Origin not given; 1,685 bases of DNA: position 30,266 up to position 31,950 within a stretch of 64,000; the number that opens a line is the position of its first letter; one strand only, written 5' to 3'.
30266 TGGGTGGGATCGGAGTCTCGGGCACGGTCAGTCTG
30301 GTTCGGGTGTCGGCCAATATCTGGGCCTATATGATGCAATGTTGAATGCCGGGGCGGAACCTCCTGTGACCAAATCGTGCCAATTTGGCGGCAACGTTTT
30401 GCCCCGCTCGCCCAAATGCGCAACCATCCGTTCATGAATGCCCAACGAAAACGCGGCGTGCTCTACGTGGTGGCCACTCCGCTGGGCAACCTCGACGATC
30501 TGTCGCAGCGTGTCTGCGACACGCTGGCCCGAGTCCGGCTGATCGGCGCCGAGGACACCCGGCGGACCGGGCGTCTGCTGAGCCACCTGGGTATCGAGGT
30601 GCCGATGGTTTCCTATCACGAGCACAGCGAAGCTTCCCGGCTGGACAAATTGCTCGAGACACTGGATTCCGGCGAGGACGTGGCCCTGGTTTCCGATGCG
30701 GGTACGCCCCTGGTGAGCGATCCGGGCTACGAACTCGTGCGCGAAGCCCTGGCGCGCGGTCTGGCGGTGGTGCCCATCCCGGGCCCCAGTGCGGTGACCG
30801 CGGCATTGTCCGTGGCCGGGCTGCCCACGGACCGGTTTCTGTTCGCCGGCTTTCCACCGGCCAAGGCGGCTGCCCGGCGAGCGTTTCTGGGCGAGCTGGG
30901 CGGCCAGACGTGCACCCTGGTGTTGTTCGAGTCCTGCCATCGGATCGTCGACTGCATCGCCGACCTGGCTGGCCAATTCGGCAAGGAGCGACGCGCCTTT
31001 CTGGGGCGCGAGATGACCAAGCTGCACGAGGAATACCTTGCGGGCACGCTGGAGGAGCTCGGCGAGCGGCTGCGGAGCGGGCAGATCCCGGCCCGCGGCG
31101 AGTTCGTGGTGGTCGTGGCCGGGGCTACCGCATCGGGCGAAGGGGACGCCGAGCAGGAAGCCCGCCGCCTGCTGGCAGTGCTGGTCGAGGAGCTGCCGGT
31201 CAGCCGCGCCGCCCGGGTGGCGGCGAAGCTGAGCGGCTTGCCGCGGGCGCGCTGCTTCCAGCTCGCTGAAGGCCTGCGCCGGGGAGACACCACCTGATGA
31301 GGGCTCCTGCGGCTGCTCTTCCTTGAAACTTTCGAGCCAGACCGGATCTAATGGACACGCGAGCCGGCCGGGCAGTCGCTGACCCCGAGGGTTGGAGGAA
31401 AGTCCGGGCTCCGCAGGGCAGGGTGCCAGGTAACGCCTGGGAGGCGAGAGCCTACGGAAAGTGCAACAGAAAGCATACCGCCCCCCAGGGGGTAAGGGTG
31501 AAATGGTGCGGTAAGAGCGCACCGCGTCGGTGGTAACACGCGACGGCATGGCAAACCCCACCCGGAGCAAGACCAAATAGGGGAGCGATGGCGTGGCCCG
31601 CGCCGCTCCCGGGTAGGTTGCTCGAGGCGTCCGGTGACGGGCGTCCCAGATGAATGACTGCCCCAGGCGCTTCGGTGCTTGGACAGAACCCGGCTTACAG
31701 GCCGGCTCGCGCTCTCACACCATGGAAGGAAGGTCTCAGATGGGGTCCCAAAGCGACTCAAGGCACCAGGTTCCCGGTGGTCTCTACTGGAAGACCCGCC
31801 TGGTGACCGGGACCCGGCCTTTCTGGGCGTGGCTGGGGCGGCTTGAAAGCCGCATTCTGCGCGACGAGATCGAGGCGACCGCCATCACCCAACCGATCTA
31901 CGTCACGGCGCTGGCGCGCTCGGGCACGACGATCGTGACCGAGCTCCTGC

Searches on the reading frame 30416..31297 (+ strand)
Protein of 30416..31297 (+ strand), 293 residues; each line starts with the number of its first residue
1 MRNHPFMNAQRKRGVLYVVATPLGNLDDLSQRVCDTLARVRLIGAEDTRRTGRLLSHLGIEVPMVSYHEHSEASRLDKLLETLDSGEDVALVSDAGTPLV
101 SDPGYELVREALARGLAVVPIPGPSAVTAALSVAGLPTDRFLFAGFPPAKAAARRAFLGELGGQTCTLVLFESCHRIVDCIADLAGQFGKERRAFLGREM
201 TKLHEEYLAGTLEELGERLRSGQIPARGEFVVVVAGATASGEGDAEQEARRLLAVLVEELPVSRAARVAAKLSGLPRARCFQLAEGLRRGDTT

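Call 49: find_encoding_contigs(protein=window:30416-31297:+, flank=5000, max_places=10)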
Protein window:30416-31297:+ (293 aa): 1 contig read that carries it; 1 place shown.
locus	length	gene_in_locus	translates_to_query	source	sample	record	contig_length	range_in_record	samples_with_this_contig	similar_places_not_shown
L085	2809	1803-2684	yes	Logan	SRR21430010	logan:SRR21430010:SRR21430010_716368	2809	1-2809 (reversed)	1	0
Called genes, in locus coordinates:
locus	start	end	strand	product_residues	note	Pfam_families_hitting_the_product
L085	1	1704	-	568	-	?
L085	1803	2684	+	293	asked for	PF00590:TP_methylase, PF23016:RsmI_C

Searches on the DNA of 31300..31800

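Call 53: search_rna_families(source=window, start=31300, end=31800, threshold=gathering, show_alignments=1)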
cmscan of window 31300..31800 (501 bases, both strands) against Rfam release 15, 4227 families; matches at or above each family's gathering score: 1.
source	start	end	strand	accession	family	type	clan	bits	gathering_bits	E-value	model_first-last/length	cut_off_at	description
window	31360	31713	+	RF00010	RNaseP_bact_a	Gene; ribozyme;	CL00002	328.4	100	6.6e-109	1-367/367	no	Bacterial RNase P class A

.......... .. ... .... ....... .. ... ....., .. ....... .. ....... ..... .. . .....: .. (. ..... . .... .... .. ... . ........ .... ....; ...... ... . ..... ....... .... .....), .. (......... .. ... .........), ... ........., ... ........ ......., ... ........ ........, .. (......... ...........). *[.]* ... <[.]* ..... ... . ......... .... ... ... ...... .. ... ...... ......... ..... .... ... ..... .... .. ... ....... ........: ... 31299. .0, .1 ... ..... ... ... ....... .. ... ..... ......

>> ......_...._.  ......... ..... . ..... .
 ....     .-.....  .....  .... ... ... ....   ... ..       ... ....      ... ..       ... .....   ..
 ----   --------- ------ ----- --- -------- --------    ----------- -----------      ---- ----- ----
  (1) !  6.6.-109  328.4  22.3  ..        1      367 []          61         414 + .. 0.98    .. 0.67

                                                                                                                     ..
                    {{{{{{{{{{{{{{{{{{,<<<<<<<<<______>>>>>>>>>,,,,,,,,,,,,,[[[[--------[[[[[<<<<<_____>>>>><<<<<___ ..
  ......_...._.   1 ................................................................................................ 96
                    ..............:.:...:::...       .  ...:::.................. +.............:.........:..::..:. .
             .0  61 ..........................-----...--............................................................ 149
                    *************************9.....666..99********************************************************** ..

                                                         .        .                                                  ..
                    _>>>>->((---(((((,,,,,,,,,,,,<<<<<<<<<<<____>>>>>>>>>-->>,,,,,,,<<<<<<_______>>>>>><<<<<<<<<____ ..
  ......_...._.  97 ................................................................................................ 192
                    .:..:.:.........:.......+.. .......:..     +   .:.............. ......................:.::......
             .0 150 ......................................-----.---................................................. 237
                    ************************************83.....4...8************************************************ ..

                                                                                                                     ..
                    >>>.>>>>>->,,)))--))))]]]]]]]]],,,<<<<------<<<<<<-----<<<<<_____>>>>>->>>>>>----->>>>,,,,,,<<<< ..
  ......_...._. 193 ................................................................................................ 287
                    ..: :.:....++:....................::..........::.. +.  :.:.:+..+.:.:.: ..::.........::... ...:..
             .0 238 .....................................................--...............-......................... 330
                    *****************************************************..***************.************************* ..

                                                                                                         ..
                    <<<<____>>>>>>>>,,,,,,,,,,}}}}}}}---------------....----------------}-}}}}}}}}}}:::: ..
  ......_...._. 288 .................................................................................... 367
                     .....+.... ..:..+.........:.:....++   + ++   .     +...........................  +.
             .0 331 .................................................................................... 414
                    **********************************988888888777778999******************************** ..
